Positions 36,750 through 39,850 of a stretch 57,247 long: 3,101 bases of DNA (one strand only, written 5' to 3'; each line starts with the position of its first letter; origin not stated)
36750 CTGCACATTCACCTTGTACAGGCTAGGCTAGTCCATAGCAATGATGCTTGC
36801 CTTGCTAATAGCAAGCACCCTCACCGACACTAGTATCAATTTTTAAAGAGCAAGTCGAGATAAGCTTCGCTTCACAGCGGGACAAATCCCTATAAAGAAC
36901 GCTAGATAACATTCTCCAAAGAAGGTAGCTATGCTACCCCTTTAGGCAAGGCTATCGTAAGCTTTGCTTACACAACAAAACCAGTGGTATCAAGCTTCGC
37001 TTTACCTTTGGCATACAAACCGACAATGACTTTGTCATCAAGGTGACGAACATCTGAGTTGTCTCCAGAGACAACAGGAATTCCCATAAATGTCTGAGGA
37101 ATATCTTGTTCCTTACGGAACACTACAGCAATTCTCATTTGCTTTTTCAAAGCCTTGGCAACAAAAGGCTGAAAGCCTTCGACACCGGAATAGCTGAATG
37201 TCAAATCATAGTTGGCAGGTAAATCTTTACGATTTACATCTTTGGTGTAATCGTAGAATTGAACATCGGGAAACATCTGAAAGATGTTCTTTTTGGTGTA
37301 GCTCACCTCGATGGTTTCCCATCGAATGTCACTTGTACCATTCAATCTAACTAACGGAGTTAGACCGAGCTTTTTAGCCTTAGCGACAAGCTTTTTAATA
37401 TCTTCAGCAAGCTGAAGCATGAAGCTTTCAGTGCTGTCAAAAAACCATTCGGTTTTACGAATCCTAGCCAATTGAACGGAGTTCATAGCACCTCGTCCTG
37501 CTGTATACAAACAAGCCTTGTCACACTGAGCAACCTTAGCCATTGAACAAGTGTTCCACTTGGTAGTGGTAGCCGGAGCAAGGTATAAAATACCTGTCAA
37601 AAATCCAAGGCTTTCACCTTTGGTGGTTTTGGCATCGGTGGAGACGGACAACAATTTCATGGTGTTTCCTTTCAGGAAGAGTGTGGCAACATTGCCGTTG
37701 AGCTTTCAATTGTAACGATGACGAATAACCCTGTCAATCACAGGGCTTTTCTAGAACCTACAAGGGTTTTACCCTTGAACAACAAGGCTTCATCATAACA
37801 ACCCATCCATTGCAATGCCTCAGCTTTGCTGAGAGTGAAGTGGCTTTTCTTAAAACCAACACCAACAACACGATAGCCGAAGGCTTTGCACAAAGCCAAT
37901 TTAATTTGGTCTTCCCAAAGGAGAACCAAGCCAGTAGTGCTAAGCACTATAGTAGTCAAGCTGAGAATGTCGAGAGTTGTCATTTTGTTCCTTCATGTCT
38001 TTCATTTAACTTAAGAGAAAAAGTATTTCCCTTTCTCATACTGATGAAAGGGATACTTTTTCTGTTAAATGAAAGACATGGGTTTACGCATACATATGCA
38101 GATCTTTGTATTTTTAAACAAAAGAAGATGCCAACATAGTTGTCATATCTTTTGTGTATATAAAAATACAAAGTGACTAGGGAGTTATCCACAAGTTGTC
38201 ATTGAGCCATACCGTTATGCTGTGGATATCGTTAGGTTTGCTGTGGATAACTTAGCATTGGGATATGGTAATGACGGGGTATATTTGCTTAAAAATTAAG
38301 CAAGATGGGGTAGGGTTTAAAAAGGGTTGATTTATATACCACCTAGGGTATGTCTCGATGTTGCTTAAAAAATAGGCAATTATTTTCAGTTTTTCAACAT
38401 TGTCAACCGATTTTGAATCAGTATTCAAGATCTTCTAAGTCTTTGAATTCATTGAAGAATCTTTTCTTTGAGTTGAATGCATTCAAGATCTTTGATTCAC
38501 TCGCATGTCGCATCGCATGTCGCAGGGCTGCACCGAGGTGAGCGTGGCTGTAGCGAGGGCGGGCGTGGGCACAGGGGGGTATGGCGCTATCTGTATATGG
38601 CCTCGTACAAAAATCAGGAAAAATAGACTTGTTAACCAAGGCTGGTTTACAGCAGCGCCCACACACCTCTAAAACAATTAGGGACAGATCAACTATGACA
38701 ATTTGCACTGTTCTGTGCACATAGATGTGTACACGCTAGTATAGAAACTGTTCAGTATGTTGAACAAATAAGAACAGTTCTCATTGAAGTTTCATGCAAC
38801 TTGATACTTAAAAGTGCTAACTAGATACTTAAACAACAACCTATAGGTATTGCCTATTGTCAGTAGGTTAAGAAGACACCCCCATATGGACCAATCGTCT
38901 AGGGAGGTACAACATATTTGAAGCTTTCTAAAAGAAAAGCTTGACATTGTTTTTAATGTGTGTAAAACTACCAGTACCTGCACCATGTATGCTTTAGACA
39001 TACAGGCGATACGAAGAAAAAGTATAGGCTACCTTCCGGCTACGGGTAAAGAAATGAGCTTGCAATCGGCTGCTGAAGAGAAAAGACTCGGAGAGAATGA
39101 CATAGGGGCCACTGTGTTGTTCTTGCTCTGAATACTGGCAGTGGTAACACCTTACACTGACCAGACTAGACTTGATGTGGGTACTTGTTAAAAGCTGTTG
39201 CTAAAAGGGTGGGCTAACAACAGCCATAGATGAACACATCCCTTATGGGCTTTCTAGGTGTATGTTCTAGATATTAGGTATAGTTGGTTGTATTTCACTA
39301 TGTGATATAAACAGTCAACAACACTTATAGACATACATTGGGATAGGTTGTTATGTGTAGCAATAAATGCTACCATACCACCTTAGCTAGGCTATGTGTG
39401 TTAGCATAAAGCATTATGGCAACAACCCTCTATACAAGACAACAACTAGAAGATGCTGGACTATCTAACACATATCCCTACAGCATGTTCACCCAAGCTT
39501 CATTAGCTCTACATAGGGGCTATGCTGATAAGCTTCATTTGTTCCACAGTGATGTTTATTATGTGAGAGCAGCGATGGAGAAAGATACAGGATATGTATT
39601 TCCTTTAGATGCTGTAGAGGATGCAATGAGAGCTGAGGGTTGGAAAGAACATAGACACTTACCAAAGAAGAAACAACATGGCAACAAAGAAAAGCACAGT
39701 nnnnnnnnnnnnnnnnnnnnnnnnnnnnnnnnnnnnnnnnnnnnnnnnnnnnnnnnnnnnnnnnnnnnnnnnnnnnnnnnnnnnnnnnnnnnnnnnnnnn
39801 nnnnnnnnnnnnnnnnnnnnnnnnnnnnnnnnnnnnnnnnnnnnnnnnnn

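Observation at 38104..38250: oriC-like module: three DnaA boxes next to an AT-rich inverted repeat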

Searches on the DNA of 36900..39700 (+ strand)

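Call 4: search_dna_similar(query=window:36900-39500:+, collection=phages, mode=near, max_rows=30)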
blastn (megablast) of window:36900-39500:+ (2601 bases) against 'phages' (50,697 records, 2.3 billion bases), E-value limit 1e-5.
No match.

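Call 19: search_rna_families(source=window, start=37600, end=39700, threshold=evalue, max_evalue=5)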
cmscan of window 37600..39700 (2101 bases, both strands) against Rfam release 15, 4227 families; matches with E-value up to 5: 19.
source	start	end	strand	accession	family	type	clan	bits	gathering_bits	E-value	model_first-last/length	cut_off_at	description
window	37975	38133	-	RF03922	MIR2119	Gene; miRNA;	-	31.2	73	0.12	1-188/188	no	MIR2119 microRNA precursor family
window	37992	38082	+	RF03922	MIR2119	Gene; miRNA;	-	30.9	73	0.14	60-164/188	no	MIR2119 microRNA precursor family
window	37992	38082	-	RF03940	MIR9563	Gene; miRNA;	-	28.6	90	0.0091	13-115/127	no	MIR9563 microRNA precursor family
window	37993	38081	-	RF03187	MIR1512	Gene; miRNA;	-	28.5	79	0.0055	1-94/94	no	MIR1512 microRNA precursor family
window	37992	38152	+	RF02901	AaHKsRNA41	Gene; sRNA;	-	26.9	97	0.0013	1-187/187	no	Aggregatibacter sRNA 41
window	38011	38072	+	RF04343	Plastid-psbA-2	Cis-reg;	CL00153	24.3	55.8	0.11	1-60/60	no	Plastid-psbA-2 3UTR RNA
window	37993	38081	+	RF03940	MIR9563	Gene; miRNA;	-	23.9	90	0.14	14-114/127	no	MIR9563 microRNA precursor family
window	37996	38078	-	RF00639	mir-515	Gene; miRNA;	CL00096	23.8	68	0.1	1-87/87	no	mir-515 microRNA precursor family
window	37983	38100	-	RF02526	SSRC34_1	Gene; sRNA;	-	23.6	64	2.1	1-128/128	no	Streptococcus sRNA SSRC34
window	38020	38120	-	RF02618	SSRC34_2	Gene; sRNA;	-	23.3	48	0.67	1-125/125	no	Streptococcus sRNA 34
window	38001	38073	+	RF03802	MIR5649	Gene; miRNA;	-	22.4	100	0.24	1-101/101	no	MIR5649 microRNA precursor family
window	37994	38080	-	RF04133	MIR2646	Gene; miRNA;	-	21.5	245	0.071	60-198/256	no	MIR2646 microRNA precursor family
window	37990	38084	+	RF03259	MIR1514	Gene; miRNA;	-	21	90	1.4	1-110/110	no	MIR1514 microRNA precursor family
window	37994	38080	+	RF04174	MIR4208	Gene; miRNA;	-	20.7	140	4.9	31-159/191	no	MIR4208 microRNA precursor family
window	37710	37763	+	RF00610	SNORD110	Gene; snRNA; snoRNA; CD-box;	CL00076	20.6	64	0.62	1-71/71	no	Small nucleolar RNA SNORD110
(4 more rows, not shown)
